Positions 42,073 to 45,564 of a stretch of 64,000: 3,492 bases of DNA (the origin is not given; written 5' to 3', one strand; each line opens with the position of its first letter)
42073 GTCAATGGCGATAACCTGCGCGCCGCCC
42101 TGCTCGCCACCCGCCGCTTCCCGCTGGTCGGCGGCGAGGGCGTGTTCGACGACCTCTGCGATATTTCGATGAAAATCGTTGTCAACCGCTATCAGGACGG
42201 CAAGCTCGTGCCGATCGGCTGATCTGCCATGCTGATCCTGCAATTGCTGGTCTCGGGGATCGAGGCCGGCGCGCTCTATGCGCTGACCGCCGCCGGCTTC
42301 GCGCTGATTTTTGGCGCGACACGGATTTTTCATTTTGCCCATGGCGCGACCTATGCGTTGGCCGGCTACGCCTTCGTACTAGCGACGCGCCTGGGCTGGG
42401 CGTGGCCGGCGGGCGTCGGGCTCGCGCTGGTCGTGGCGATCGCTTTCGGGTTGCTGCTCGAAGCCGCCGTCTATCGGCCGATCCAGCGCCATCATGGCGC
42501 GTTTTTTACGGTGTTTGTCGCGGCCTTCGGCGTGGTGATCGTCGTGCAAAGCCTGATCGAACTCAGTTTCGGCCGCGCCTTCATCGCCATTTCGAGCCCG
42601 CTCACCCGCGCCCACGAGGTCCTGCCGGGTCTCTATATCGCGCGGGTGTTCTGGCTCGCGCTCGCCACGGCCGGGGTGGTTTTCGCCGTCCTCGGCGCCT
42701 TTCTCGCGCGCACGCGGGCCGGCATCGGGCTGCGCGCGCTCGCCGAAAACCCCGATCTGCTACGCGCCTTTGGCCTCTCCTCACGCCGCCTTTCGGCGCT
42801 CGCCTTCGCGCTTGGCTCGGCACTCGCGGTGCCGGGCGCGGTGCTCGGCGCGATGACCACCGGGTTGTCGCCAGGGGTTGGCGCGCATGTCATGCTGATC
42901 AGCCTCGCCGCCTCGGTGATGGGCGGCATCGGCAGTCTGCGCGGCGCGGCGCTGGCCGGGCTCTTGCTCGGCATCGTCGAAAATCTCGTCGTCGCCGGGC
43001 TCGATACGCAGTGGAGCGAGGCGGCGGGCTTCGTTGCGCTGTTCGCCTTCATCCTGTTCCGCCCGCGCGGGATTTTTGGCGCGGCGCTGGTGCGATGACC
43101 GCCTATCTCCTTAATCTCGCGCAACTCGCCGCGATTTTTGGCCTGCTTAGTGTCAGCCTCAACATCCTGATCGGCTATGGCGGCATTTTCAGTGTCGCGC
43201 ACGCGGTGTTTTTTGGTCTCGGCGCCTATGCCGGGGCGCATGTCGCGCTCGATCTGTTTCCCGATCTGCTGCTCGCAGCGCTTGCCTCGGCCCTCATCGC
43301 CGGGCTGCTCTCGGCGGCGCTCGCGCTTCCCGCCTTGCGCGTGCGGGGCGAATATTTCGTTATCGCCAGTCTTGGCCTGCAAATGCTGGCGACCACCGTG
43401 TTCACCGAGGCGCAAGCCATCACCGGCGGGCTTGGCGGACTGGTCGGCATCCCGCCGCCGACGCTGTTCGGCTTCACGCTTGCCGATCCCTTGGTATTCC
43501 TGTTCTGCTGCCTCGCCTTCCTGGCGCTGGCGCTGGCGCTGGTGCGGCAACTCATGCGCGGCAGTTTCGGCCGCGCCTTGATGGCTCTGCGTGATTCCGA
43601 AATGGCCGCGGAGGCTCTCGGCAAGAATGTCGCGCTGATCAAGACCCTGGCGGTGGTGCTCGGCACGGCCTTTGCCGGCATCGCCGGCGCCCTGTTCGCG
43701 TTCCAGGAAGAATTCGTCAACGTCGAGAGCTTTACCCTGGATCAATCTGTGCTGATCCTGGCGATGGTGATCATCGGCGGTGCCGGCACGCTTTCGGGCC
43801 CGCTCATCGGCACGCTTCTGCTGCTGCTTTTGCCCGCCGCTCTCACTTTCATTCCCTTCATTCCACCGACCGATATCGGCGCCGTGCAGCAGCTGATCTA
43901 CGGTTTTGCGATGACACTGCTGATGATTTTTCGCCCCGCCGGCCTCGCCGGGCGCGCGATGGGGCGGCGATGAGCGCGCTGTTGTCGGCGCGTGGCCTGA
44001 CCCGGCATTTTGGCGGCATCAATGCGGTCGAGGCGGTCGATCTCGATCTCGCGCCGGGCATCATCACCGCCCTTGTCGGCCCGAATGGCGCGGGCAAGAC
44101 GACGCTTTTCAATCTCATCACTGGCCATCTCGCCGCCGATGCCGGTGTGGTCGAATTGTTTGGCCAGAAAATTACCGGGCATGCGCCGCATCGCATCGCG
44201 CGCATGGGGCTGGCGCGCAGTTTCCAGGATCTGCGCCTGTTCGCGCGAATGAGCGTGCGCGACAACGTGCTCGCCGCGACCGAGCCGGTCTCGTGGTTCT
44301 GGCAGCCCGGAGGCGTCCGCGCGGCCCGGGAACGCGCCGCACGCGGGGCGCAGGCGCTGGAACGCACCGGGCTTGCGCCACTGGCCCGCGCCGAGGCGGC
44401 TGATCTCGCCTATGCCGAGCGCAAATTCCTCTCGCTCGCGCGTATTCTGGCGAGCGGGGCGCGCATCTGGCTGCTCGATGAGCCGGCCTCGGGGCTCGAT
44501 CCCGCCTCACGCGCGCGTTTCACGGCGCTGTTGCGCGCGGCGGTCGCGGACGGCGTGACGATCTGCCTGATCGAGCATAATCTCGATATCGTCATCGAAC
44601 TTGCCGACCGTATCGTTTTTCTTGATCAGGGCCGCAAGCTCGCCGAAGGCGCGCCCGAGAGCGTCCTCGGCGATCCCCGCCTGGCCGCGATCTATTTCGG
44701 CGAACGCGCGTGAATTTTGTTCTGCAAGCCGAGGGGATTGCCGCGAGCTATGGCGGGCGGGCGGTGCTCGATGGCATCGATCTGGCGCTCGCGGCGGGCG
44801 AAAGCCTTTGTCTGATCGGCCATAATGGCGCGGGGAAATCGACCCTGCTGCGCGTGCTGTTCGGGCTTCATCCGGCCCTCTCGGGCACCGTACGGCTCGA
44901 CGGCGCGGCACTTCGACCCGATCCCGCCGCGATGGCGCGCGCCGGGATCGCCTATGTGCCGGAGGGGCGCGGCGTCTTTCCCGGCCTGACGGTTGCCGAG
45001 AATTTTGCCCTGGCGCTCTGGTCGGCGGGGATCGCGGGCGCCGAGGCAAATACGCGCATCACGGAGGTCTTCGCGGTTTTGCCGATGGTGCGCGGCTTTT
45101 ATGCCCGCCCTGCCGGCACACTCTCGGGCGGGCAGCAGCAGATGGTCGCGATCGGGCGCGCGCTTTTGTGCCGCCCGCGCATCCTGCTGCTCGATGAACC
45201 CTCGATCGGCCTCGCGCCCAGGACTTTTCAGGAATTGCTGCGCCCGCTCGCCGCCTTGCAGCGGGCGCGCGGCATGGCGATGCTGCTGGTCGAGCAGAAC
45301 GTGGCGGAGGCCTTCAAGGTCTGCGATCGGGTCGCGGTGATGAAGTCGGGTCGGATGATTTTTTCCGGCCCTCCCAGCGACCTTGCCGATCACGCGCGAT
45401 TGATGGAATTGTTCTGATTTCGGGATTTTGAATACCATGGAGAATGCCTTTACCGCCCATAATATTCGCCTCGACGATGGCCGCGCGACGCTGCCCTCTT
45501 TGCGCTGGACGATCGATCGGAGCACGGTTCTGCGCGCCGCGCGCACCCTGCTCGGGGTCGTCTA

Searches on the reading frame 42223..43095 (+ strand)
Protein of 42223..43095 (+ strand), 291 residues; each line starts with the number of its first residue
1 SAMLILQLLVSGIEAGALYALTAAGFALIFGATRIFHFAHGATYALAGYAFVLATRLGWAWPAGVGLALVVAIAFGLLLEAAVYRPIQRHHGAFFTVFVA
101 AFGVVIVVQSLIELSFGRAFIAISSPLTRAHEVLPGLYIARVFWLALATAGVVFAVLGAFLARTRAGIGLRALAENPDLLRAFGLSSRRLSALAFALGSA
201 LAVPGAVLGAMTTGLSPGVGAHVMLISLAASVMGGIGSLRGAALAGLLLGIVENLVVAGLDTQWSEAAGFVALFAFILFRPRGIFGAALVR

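Call 68: search_protein_families(library=pfam, proteins=[window:42223-43095:+], max_evalue=0.00001)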
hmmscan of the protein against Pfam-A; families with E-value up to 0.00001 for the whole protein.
window:42223-43095:+ (291 aa): 1 family
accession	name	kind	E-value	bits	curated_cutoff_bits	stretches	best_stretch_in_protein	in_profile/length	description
PF02653.21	BPD_transp_2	-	3.7e-28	98.9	26.8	1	10-276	3-265/269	Branched-chain amino acid transport system / permease component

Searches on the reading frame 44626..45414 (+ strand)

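Call 68: search_protein_families(library=pfam, proteins=[window:44626-45414:+], max_evalue=0.00001)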
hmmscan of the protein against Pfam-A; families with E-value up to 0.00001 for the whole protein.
window:44626-45414:+ (263 aa): 2 families
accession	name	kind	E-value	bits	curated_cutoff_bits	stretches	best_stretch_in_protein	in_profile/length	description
PF00005.33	ABC_tran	-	3.8e-33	115.4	25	1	48-193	1-136/137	ABC transporter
PF13304.12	AAA_21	-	2.7e-09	38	27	0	62-83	3-34/304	AAA domain, putative AbiEii toxin, Type IV TA system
